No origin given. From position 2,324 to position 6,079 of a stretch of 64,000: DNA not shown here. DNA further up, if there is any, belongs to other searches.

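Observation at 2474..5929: Dockerin / beta-propeller / serpin triple fusion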

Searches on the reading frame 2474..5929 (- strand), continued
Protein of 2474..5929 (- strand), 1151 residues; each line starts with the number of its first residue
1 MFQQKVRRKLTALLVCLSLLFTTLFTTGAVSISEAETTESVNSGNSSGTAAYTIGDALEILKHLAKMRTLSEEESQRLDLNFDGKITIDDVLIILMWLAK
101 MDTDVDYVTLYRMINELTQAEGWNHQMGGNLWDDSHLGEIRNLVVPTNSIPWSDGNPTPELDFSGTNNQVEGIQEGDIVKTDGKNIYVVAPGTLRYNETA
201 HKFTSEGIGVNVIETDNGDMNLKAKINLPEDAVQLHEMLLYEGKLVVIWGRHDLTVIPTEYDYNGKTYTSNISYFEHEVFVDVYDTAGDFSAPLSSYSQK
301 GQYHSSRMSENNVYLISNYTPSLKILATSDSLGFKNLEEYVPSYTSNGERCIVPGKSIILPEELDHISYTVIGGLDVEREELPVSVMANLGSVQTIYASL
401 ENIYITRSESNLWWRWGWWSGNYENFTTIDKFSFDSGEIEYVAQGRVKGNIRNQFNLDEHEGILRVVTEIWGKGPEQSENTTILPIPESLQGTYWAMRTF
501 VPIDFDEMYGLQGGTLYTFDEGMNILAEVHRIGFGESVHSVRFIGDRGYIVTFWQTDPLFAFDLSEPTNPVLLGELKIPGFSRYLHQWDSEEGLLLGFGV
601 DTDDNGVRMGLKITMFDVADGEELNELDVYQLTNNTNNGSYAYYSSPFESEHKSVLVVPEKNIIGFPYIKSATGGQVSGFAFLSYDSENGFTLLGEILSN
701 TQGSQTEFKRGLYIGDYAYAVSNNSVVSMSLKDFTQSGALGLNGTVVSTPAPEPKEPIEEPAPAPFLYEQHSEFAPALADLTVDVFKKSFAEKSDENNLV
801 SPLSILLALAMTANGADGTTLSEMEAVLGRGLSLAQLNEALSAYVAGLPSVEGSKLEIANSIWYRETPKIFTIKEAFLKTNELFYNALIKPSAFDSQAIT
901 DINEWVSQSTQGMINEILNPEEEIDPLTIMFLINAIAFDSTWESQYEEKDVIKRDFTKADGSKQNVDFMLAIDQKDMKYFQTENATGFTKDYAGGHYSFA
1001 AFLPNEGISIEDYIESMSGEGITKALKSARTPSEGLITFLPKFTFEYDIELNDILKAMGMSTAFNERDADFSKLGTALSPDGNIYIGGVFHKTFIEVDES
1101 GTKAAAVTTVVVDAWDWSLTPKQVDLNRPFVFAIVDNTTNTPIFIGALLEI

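Call 19: find_encoding_contigs(protein=window:2474-5929:-, flank=3000, max_places=6)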
Protein window:2474-5929:- (1151 aa): 1 contig read that carries it; 1 place shown.
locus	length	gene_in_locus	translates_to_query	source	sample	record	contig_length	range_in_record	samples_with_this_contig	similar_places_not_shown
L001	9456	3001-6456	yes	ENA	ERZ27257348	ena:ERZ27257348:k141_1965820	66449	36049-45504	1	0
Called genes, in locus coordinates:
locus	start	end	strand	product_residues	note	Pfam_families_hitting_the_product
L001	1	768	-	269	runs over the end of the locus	PF18075:FtsX_ECD, PF02687:FtsX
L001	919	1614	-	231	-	PF00005:ABC_tran, PF13304:AAA_21 (faint)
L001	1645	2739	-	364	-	PF17853:GGDEF_2, PF13556:HTH_30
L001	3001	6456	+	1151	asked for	PF09826:Beta_propel, PF00079:Serpin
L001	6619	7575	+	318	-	PF04204:HTS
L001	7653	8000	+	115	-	-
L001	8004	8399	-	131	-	PF08378:NERD (weak), PF02021:UPF0102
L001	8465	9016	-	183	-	-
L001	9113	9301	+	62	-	-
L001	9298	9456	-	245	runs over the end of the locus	-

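Call 21: find_encoding_contigs(protein=P0023, flank=10000, max_places=3)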
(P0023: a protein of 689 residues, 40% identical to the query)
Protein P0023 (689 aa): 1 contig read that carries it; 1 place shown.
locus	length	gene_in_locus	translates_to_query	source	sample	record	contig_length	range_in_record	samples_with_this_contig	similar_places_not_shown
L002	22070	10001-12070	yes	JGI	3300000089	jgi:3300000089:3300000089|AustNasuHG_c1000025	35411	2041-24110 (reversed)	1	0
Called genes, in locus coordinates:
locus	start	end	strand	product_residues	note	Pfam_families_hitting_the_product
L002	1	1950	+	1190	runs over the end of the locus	PF12704:MacB_PCD (weak), PF02687:FtsX (faint)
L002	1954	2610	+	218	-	PF02463:SMC_N (faint), PF00005:ABC_tran, PF13304:AAA_21 (faint)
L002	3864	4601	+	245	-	PF02368:Big_2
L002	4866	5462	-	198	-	PF21176:RecR_HhH, PF02132:RecR_ZnF, PF13662:Toprim_4, PF01751:Toprim, PF21175:RecR_C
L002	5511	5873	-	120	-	PF02575:YbaB_DNA_bd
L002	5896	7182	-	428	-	PF05496:RuvB_N (faint), PF13177:DNA_pol3_delta2, PF00004:AAA, PF22608:DNAX_ATPase_lid (weak), PF12169:DNA_pol3_gamma3, PF21694:DNA_pol3_delta_C (weak)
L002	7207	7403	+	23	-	-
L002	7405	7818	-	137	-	PF00293:NUDIX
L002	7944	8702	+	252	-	-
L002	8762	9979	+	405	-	PF00079:Serpin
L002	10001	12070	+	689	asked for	PF09826:Beta_propel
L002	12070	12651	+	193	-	PF02223:Thymidylate_kin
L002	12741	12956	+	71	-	-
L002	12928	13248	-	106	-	PF01312:Bac_export_2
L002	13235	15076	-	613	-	-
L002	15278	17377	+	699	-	PF01627:Hpt, PF07194:P2 (weak), PF02895:H-kinase_dim, PF02518:HATPase_c, PF01584:CheW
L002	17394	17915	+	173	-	PF01584:CheW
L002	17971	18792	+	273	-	PF03705:CheR_N, PF01739:CheR, PF08241:Methyltransf_11 (faint), PF08242:Methyltransf_12 (faint), PF13649:Methyltransf_25 (faint)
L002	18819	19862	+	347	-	PF00072:Response_reg, PF01339:CheB_methylest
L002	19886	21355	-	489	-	PF27792:CHIM_prot, PF13231:PMT_2 (weak)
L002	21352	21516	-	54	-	-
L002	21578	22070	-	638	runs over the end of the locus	-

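Call 25: search_protein_representatives(protein=window:2474-5929:-)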
Query: 1151 residues. Proteins with E-value up to 0.001 (for the whole library): 47631; up to 1e-10: 35415; up to 1e-30: 9467. The best 150 are listed.
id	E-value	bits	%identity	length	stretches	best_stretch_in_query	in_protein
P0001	0.0e+00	2618.2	100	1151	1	1-1151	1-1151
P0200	5.1e-178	610.7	38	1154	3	773-1150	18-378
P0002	4.0e-176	604.4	50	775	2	155-730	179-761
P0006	5.5e-163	560.9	51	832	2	123-732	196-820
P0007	8.5e-160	550.3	46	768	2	159-731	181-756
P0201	7.0e-159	547.3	52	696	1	160-732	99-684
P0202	3.8e-156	538.3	48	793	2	149-732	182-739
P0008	4.0e-156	538.2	52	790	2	413-734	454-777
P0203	4.1e-156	538.2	50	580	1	173-731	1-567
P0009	1.2e-153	530.0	50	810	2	158-730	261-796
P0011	3.8e-151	521.7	53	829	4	278-705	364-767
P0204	3.0e-139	482.3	54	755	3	508-731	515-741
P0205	3.3e-136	472.2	52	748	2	505-732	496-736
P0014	2.6e-135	469.2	54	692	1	160-733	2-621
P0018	2.4e-132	459.4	50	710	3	149-475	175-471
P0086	5.0e-121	422.0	52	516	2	749-1151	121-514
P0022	3.6e-116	405.9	47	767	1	149-735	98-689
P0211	4.8e-110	385.6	36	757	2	778-1147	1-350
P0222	7.3e-93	328.7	49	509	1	763-1151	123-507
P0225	4.5e-92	326.1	50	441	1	776-1151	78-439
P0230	1.4e-89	317.8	44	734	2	771-1149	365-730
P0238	9.1e-89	315.1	45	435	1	765-1151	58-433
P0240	9.4e-89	315.1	48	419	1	773-1151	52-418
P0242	2.8e-88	313.5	48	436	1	793-1151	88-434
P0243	7.1e-88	312.2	44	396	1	768-1151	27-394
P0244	1.2e-87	311.4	45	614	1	745-1147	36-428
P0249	2.6e-86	307.0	46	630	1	775-1151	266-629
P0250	2.6e-86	307.0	45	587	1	748-1151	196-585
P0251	3.2e-86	306.7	47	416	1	770-1151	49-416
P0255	5.1e-85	302.7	46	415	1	773-1151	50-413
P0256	9.3e-85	301.9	44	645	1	754-1149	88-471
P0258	1.2e-84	301.5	46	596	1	772-1151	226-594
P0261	2.3e-84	300.6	45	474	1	773-1151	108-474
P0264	4.5e-84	299.6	46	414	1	771-1151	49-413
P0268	1.8e-83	297.6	48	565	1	776-1151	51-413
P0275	1.0e-82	295.1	43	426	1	751-1151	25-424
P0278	2.0e-82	294.1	39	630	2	772-1150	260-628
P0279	2.7e-82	293.7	45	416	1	774-1151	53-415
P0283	5.7e-82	292.6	44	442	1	771-1151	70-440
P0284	6.4e-82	292.5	44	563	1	774-1151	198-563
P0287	9.5e-82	291.9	45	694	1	750-1148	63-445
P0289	1.2e-81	291.5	45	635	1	772-1148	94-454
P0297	6.7e-81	289.1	44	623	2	793-1151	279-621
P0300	9.2e-81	288.6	46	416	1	773-1151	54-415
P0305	2.9e-80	287.0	43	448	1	750-1151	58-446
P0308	4.5e-80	286.3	45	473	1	751-1151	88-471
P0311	5.1e-80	286.2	46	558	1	771-1151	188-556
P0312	5.7e-80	286.0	44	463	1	769-1151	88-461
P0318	1.1e-79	285.1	45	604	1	773-1151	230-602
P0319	1.2e-79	285.0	46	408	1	774-1151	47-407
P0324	2.0e-79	284.2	43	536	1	781-1151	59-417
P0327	4.0e-79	283.2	41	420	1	772-1151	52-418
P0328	4.7e-79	283.0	45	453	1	774-1151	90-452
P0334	7.4e-79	282.3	46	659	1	776-1150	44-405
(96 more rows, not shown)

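Call 26: search_protein_families(library=pfam, proteins=[P0200, P0211, P0230, P0244, P0256, P0287, P0289, P0334, P0278, P0249], max_evalue=0.01)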
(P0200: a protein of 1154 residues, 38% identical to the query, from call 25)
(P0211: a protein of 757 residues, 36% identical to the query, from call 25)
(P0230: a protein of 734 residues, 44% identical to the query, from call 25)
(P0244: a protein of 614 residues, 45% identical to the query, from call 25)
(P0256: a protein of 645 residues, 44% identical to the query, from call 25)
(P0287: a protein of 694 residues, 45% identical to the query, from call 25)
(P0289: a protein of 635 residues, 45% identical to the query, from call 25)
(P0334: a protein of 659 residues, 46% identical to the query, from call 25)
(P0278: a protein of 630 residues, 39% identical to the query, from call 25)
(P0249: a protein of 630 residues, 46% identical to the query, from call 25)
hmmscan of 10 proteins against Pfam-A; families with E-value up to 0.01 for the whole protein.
P0200 (1154 aa): 5 families
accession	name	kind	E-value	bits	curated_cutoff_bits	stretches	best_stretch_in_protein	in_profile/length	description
PF00079.25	Serpin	-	6.9e-243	805.8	27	3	22-376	2-367/370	Serpin (serine protease inhibitor)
PF20758.2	2B_soluble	-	0.0037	17.6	27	0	601-642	62-103/142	2B protein soluble domain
PF12802.13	MarR_2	-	0.0041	17.7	27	0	444-477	7-40/61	MarR family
PF03084.19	Sigma_1_2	-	0.006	16.3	25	0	52-106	175-230/452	Reoviral Sigma1/Sigma2 family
PF17944.6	Arg_decarbox_C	-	0.0071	17.3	23.3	0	800-826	14-39/51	Arginine decarboxylase C-terminal helical extension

P0211 (757 aa): 1 family
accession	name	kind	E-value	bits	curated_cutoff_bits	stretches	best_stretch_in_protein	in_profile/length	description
PF00079.25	Serpin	-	1.2e-163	545.1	27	2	403-751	2-365/370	Serpin (serine protease inhibitor)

P0230 (734 aa): 3 families
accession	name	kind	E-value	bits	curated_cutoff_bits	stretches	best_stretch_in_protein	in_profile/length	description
PF00079.25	Serpin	-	1.5e-87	294.6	27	1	372-731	3-369/370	Serpin (serine protease inhibitor)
PF00404.24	Dockerin_1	-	7.8e-09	36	22.9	1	282-336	1-57/57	Dockerin type I domain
PF07523.18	Big_3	-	3.9e-05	24.3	21.2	1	56-123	2-57/68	Bacterial Ig-like domain (group 3)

P0244 (614 aa): 1 family
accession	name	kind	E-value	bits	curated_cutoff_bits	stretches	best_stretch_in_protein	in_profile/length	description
PF00079.25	Serpin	-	9.7e-82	275.6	27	1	71-428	4-366/370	Serpin (serine protease inhibitor)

P0256 (645 aa): 1 family
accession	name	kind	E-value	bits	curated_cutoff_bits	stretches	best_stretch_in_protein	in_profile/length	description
PF00079.25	Serpin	-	7.8e-86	289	27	1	111-472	2-369/370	Serpin (serine protease inhibitor)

P0287 (694 aa): 1 family
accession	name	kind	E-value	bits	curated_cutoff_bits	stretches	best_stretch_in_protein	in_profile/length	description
PF00079.25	Serpin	-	3e-92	310.1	27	1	91-447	4-369/370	Serpin (serine protease inhibitor)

P0289 (635 aa): 1 family
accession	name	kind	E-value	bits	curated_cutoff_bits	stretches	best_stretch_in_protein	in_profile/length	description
PF00079.25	Serpin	-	4.8e-89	299.6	27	1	99-457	2-370/370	Serpin (serine protease inhibitor)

P0334 (659 aa): 1 family
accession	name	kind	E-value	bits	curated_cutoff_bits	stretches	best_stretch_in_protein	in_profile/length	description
PF00079.25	Serpin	-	3.2e-87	293.6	27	1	45-406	2-370/370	Serpin (serine protease inhibitor)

P0278 (630 aa): 2 families
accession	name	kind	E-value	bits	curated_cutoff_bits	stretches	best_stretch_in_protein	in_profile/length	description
PF00079.25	Serpin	-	8.2e-88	295.5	27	1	265-626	2-367/370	Serpin (serine protease inhibitor)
PF00404.24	Dockerin_1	-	7.8e-08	32.8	22.9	1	46-101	1-56/57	Dockerin type I domain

P0249 (630 aa): 1 family
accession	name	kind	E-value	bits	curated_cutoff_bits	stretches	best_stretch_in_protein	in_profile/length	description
PF00079.25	Serpin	-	3e-86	290.4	27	1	269-628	3-369/370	Serpin (serine protease inhibitor)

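Call 29: find_encoding_contigs(protein=P0002, flank=10000, max_places=3)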
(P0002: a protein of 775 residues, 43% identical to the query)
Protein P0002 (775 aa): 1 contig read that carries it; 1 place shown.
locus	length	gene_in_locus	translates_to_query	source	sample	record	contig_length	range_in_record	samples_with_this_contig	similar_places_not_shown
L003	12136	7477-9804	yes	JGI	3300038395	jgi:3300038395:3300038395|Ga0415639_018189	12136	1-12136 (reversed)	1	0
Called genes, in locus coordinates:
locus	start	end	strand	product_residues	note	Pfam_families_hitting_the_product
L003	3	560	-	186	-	?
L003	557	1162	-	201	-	-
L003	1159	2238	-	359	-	PF04015:DUF362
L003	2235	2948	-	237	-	-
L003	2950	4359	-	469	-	PF00133:tRNA-synt_1, PF01406:tRNA-synt_1e (faint), PF09334:tRNA-synt_1g, PF00133:tRNA-synt_1, PF19303:Anticodon_3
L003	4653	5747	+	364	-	PF17853:GGDEF_2, PF13556:HTH_30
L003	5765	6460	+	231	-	PF13191:AAA_16 (faint), PF00005:ABC_tran, PF13401:AAA_22 (faint), PF13304:AAA_21 (faint)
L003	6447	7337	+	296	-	PF18075:FtsX_ECD, PF02687:FtsX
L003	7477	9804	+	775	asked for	PF09826:Beta_propel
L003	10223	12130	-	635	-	PF13603:tRNA-synt_1_2, PF09334:tRNA-synt_1g (faint), PF00133:tRNA-synt_1, PF08264:Anticodon_1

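Call 36: find_encoding_contigs(protein=P0003, flank=10000, max_places=2)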
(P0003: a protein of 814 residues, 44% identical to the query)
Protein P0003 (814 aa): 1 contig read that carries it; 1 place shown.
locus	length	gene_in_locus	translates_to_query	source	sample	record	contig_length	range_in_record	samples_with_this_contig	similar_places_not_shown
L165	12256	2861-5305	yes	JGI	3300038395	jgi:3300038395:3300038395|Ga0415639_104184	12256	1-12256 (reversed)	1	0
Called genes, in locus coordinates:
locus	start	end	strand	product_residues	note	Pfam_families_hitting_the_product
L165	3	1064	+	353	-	PF17853:GGDEF_2, PF13556:HTH_30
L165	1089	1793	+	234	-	PF00005:ABC_tran, PF13304:AAA_21 (faint)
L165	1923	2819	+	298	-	PF18075:FtsX_ECD, PF02687:FtsX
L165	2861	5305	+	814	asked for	PF09826:Beta_propel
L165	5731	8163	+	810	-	PF09826:Beta_propel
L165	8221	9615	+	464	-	PF00079:Serpin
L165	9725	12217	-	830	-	PF00133:tRNA-synt_1, PF01406:tRNA-synt_1e (faint), PF09334:tRNA-synt_1g, PF13603:tRNA-synt_1_2, PF00133:tRNA-synt_1, PF08264:Anticodon_1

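Call 49: search_protein_families(library=pfam, proteins=[L165:8221-9615:+, P0009], max_evalue=0.01)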
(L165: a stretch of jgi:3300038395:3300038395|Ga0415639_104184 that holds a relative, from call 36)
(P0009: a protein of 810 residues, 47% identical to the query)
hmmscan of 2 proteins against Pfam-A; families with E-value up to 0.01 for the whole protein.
L165:8221-9615:+ (464 aa): 1 family
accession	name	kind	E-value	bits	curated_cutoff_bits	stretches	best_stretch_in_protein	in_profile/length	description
PF00079.25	Serpin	-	1.2e-83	281.8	27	1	94-461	2-369/370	Serpin (serine protease inhibitor)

P0009 (810 aa): 1 family
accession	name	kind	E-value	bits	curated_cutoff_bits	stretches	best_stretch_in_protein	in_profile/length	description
PF09826.15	Beta_propel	-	1.7e-122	410.3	22.4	1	266-795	1-490/495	Beta propeller domain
